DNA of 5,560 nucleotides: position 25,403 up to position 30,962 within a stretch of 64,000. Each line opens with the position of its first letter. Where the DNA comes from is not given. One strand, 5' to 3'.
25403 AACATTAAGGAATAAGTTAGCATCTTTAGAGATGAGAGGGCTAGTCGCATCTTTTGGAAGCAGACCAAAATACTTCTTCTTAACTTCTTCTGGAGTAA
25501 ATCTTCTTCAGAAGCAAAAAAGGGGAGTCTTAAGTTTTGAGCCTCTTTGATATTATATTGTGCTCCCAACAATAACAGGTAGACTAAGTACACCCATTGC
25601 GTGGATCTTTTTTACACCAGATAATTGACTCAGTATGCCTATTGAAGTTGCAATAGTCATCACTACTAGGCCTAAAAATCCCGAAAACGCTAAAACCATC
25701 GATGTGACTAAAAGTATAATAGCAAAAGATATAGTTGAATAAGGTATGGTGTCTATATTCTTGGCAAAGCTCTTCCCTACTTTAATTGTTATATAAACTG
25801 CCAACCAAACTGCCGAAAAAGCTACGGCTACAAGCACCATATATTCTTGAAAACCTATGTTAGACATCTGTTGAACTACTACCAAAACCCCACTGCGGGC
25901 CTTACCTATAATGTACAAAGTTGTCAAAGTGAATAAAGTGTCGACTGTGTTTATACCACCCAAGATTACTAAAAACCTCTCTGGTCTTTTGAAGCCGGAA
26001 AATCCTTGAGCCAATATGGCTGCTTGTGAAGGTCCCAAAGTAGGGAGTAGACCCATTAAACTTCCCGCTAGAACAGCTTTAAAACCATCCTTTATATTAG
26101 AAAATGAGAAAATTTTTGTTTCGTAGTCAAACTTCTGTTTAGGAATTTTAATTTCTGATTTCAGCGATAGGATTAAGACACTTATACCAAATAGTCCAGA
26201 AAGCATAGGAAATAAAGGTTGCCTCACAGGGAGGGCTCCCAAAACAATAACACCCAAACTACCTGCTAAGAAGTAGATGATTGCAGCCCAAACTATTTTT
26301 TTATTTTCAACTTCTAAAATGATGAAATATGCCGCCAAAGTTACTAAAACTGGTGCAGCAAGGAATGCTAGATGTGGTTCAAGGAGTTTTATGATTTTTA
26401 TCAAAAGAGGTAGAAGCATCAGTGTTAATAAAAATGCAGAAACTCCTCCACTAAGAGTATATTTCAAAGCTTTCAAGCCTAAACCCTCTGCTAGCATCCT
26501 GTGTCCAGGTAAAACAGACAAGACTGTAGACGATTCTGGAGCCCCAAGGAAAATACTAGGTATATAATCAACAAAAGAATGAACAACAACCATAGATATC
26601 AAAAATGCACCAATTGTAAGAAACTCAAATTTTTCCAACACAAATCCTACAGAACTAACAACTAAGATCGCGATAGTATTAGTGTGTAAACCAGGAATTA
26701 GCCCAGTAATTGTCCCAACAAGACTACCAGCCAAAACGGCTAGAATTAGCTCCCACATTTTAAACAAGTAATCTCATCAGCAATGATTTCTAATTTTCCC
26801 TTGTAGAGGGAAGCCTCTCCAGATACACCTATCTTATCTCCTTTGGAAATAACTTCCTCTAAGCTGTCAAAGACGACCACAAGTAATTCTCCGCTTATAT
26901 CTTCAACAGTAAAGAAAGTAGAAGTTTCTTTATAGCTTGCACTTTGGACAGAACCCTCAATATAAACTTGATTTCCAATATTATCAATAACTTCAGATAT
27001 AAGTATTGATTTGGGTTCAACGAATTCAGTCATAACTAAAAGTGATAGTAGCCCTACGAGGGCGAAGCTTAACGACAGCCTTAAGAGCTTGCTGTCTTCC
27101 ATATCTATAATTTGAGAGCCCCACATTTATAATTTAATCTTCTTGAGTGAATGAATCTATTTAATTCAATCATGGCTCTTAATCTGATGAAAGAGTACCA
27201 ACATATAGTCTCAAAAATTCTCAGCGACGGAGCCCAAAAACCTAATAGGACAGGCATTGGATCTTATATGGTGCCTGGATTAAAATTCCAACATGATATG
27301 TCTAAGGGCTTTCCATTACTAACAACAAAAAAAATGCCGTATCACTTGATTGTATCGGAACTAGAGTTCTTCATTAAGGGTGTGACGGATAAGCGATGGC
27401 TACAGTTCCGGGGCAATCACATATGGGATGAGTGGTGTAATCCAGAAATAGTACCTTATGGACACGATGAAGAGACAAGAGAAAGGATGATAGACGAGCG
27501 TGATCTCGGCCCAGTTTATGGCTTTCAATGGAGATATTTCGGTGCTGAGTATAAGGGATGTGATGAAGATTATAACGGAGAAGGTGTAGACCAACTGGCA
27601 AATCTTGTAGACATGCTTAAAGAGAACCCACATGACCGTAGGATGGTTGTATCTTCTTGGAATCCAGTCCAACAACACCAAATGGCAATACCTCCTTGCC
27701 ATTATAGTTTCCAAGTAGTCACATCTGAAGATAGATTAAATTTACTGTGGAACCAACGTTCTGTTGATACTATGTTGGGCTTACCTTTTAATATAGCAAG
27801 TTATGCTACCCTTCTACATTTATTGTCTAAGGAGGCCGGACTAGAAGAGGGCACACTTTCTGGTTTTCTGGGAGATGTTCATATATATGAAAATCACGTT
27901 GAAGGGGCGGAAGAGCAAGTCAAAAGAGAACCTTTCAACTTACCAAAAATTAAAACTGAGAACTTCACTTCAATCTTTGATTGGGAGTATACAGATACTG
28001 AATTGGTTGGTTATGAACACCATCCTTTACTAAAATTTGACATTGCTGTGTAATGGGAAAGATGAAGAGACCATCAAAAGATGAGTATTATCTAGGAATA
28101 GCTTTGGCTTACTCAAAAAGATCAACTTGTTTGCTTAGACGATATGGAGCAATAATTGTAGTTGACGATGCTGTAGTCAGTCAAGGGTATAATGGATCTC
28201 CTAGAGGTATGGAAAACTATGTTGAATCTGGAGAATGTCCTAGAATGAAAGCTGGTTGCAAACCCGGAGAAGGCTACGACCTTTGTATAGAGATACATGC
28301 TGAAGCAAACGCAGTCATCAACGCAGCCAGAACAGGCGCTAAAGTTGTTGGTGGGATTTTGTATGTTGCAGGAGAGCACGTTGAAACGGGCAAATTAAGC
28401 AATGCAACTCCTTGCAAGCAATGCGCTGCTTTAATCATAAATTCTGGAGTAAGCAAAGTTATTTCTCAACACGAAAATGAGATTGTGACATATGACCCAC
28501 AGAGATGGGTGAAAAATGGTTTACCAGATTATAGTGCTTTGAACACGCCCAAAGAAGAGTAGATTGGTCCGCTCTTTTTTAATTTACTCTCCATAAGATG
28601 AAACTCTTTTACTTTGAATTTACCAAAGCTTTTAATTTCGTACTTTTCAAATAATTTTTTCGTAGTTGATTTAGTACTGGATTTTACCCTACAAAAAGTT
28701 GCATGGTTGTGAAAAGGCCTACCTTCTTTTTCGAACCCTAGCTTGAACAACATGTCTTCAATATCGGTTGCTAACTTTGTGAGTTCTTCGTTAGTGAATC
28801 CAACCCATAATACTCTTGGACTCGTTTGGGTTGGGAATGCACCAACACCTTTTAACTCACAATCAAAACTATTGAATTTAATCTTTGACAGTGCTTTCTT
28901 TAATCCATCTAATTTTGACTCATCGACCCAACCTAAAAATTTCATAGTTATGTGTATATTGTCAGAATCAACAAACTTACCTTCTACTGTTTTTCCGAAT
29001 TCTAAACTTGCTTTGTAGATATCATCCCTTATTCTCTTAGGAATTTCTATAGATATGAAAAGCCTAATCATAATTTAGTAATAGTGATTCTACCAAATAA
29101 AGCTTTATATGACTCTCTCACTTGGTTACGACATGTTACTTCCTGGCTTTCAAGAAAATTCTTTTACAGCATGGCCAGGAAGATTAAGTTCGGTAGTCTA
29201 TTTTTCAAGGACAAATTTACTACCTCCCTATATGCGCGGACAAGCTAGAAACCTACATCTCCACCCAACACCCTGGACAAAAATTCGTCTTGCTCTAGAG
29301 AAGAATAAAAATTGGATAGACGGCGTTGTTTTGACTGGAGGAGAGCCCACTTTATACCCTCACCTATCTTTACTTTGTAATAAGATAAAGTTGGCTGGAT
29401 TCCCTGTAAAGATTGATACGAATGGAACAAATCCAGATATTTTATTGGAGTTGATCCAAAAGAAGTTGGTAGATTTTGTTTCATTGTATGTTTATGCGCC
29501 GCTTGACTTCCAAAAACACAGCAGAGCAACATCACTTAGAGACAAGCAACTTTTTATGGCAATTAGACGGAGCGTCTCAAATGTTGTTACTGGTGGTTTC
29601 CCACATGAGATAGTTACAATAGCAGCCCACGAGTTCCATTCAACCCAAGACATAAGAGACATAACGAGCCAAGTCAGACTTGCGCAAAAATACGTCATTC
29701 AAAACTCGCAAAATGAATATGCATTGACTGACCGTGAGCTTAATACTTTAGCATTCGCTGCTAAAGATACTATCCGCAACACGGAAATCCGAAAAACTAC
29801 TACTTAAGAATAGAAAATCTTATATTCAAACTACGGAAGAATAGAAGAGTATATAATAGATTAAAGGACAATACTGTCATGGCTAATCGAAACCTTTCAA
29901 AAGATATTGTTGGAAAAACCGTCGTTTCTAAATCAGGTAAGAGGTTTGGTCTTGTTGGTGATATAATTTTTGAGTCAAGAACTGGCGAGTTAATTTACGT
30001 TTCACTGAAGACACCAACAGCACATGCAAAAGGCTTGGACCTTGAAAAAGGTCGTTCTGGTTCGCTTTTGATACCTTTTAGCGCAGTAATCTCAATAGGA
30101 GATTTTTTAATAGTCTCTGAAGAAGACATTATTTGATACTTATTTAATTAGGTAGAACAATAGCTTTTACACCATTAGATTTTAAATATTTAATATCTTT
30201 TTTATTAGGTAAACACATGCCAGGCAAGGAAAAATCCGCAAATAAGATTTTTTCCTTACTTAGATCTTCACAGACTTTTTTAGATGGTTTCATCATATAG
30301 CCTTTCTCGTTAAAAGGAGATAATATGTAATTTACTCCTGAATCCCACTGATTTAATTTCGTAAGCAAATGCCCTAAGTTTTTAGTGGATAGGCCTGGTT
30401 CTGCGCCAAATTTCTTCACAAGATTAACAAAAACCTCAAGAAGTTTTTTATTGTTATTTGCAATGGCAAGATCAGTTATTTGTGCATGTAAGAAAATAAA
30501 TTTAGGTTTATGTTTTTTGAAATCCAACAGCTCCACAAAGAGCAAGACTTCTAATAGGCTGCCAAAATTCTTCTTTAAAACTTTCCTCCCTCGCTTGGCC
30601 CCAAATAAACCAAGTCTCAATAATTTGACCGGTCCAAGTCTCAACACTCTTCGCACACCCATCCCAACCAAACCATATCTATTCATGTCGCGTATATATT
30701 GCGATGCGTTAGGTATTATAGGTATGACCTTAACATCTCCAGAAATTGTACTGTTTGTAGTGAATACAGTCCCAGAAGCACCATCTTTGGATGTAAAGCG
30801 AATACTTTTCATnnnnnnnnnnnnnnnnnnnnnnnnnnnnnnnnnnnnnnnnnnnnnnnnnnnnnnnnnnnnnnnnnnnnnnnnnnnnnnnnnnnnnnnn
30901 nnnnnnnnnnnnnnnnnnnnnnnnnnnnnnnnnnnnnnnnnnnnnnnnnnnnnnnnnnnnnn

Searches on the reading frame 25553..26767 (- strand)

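Call 11: search_protein_families(library=pfam, proteins=[window:25553-26767:-], max_evalue=0.0001)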
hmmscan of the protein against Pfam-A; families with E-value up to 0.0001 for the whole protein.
window:25553-26767:- (404 aa): 1 family
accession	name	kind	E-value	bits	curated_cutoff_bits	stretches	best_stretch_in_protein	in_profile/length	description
PF01970.21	TctA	-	7.7e-47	160.3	28.9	1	8-391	1-422/423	Tripartite tricarboxylate transporter TctA family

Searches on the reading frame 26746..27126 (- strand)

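Call 11: search_protein_families(library=pfam, proteins=[window:26746-27126:-], max_evalue=0.0001)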
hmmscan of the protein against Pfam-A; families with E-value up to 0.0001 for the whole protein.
window:26746-27126:- (126 aa): 2 families
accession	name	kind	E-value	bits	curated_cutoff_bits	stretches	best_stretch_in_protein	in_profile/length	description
PF01336.31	tRNA_anti-codon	-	6.1e-11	42.5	27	1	54-122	1-75/75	OB-fold nucleic acid binding domain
PF13742.12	tRNA_anti_2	-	3.8e-05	24.3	27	1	43-119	10-94/95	OB-fold nucleic acid binding domain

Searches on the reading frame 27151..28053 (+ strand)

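Call 11: search_protein_families(library=pfam, proteins=[window:27151-28053:+], max_evalue=0.0001)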
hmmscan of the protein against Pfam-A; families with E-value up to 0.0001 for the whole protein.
window:27151-28053:+ (300 aa): 1 family
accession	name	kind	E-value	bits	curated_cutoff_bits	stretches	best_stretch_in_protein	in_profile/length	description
PF00303.24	Thymidylat_synt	-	9.4e-91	304.1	24.3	1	14-300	1-266/266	Thymidylate synthase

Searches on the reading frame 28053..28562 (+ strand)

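Call 9: search_protein_families(library=pfam, proteins=[window:28053-28562:+], max_evalue=0.001)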
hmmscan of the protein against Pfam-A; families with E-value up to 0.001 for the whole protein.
window:28053-28562:+ (169 aa): 2 families
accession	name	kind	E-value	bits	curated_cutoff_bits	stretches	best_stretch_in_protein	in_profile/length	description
PF00383.29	dCMP_cyt_deam_1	-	2.6e-17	63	25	1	8-137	2-99/102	Cytidine and deoxycytidylate deaminase zinc-binding region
PF14437.12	MafB19-deam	-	2.1e-06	28.1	27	1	19-142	13-103/142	MafB19-like deaminase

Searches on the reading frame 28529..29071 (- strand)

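Call 9: search_protein_families(library=pfam, proteins=[window:28529-29071:-], max_evalue=0.001)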
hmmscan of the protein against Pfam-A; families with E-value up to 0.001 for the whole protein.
window:28529-29071:- (180 aa): 3 families
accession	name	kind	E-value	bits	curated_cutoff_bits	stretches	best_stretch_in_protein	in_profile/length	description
PF02834.22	LigT_PEase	-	1.5e-26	92.8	23.3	2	8-89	1-87/87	LigT like Phosphoesterase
PF10469.15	AKAP7_NLS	-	2e-11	44.6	24.4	1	31-175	35-204/208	AKAP7 2'5' RNA ligase-like domain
PF13563.12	2_5_RNA_ligase2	-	4.7e-09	36.9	27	1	38-162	25-148/152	2'-5' RNA ligase superfamily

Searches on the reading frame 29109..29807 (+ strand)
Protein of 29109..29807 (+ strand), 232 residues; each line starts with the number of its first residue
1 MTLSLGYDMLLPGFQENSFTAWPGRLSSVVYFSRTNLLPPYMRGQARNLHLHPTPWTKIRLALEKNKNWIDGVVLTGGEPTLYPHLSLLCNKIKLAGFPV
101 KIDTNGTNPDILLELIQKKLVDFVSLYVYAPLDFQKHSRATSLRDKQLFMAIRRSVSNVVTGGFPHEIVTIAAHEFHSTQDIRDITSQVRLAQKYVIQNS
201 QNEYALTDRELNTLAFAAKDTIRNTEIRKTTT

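Call 9: search_protein_families(library=pfam, proteins=[window:29109-29807:+], max_evalue=0.001)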
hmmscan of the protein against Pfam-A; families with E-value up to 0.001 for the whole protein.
window:29109-29807:+ (232 aa): 1 family
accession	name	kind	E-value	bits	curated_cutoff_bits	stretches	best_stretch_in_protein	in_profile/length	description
PF04055.27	Radical_SAM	-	6.4e-09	36.6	29.5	1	60-138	34-120/166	Radical SAM superfamily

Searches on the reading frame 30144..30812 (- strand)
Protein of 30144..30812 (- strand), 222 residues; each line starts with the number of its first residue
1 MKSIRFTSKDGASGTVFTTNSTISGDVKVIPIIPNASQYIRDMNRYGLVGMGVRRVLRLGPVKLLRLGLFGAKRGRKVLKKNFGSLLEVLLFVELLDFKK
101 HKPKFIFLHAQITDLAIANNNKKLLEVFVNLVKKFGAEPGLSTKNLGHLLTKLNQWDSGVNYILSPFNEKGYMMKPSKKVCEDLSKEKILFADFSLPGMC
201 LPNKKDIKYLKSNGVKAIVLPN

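Call 9: search_protein_families(library=pfam, proteins=[window:30144-30812:-], max_evalue=0.001)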
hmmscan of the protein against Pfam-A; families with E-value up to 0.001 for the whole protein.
window:30144-30812:- (222 aa): 0 families

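Call 71: search_protein_families(library=pfam, proteins=[window:30144-30812:-], max_evalue=5)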
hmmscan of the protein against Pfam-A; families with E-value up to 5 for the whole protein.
window:30144-30812:- (222 aa): 1 family
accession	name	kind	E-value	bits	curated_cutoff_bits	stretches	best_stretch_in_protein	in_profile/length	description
PF23179.1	bHLH_INO2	-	0.11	13.2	23.4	1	75-126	18-70/74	INO2 bHLH domain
